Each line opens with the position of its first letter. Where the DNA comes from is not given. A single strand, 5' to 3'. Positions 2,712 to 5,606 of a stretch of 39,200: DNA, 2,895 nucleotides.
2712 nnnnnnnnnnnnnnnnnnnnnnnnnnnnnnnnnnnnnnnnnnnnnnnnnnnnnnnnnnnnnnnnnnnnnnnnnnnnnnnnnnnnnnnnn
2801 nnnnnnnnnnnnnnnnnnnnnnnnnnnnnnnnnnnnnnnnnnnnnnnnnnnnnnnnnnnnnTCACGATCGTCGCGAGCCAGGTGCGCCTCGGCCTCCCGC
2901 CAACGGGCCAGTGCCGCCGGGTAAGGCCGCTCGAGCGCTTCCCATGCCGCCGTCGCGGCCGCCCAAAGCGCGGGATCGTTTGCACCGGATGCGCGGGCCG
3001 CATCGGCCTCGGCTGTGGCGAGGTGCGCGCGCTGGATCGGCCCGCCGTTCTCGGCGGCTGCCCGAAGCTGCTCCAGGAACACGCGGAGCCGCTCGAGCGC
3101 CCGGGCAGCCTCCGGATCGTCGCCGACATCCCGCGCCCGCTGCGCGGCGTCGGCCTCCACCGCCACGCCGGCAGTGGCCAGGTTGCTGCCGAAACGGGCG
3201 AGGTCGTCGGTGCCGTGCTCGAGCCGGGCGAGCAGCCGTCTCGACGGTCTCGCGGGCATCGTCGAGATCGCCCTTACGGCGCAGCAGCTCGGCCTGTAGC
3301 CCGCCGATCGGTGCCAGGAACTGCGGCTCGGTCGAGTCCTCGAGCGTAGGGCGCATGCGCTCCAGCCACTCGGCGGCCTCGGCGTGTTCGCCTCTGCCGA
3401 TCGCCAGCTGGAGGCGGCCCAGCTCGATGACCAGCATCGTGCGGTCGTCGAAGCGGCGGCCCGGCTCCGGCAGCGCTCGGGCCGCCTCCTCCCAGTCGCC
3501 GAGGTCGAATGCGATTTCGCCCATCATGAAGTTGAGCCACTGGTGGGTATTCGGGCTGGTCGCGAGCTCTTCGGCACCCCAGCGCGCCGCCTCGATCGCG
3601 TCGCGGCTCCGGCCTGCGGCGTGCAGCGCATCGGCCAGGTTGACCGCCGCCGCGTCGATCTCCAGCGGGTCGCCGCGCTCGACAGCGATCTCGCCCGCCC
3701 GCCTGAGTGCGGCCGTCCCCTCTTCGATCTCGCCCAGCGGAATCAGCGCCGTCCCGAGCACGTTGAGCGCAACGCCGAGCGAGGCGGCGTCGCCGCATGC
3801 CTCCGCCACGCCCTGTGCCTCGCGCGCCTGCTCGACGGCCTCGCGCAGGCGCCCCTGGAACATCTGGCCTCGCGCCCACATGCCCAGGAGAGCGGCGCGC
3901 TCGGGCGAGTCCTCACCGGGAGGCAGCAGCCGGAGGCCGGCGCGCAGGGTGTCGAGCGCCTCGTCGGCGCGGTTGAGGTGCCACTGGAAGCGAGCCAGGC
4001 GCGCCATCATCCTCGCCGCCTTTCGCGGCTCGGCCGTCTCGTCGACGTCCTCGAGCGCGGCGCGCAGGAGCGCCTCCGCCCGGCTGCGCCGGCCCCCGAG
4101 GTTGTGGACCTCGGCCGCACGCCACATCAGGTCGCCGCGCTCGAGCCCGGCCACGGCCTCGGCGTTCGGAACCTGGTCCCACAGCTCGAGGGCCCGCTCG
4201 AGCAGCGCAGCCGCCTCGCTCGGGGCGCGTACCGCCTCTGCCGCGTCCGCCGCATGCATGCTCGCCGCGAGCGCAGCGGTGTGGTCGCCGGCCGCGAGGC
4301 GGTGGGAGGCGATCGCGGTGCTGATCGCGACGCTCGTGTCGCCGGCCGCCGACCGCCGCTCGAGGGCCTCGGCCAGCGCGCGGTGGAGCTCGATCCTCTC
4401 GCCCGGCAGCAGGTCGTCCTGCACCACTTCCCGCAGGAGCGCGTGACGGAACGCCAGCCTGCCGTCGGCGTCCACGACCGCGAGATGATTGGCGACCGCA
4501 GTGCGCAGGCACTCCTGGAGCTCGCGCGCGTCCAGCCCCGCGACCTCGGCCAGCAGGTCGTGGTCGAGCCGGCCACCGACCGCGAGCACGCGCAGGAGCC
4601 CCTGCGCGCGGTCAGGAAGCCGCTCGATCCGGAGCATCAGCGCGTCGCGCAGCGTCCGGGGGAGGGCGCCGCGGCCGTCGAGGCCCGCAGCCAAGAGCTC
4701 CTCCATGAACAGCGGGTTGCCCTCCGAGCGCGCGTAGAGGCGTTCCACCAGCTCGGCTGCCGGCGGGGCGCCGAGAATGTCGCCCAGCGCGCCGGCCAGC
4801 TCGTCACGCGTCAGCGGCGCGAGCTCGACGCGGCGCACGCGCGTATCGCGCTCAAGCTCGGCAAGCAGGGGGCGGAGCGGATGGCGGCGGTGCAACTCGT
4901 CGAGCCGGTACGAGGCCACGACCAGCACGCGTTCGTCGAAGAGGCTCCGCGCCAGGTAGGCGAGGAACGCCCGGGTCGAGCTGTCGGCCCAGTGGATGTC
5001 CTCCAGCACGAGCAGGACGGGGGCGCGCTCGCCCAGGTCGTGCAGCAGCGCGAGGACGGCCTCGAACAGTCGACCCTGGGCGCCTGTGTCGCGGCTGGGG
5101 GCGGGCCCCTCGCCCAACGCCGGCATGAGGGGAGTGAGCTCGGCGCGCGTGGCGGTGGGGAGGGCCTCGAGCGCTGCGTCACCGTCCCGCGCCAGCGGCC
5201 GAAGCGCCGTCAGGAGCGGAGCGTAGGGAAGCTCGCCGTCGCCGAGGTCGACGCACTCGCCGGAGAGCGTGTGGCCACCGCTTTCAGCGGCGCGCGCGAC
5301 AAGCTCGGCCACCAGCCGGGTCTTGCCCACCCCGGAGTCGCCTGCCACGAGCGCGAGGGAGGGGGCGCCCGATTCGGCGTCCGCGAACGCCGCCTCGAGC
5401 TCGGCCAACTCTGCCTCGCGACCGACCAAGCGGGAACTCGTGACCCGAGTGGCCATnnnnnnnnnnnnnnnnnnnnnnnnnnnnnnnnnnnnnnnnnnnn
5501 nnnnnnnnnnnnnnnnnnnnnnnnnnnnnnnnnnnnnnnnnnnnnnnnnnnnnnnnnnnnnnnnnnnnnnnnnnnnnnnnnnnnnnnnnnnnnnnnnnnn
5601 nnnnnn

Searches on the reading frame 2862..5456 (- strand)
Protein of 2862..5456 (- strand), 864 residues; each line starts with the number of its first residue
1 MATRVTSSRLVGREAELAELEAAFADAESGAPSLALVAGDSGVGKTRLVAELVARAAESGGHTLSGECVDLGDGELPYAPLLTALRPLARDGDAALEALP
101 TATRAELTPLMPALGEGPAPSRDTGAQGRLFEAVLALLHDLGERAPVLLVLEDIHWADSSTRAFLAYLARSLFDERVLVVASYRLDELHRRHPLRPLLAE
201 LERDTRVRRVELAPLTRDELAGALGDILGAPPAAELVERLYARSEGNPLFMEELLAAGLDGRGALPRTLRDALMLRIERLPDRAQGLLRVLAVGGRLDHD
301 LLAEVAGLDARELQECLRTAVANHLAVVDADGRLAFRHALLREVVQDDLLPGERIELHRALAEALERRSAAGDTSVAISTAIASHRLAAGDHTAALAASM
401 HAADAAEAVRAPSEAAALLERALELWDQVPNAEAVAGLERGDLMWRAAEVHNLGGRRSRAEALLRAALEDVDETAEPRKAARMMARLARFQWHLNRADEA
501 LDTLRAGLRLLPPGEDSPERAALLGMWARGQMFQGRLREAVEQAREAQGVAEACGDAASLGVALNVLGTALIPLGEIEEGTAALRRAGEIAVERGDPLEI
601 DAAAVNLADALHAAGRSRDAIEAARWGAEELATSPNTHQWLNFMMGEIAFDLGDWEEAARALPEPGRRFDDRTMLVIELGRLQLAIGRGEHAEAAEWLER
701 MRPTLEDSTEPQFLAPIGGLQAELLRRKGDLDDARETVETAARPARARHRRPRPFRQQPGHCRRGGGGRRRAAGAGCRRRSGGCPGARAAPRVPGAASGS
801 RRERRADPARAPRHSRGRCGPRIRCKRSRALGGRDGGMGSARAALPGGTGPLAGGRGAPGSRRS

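Call 44: search_protein_families(library=pfam, proteins=[window:2862-5456:-], max_evalue=0.001)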
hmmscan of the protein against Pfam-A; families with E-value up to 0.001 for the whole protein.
window:2862-5456:- (864 aa): 4 families
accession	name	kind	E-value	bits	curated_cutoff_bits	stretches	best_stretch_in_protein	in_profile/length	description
PF13191.12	AAA_16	-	5.9e-33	115.2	32.6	1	9-180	1-167/167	AAA ATPase domain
PF13424.12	TPR_12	-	1.6e-08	35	30.1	0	563-625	5-69/77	Tetratricopeptide repeat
PF13401.12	AAA_22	-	8.2e-06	26.6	27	1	33-174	6-109/130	AAA domain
PF14559.12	TPR_19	-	0.00021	22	25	0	456-516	6-58/68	Tetratricopeptide repeat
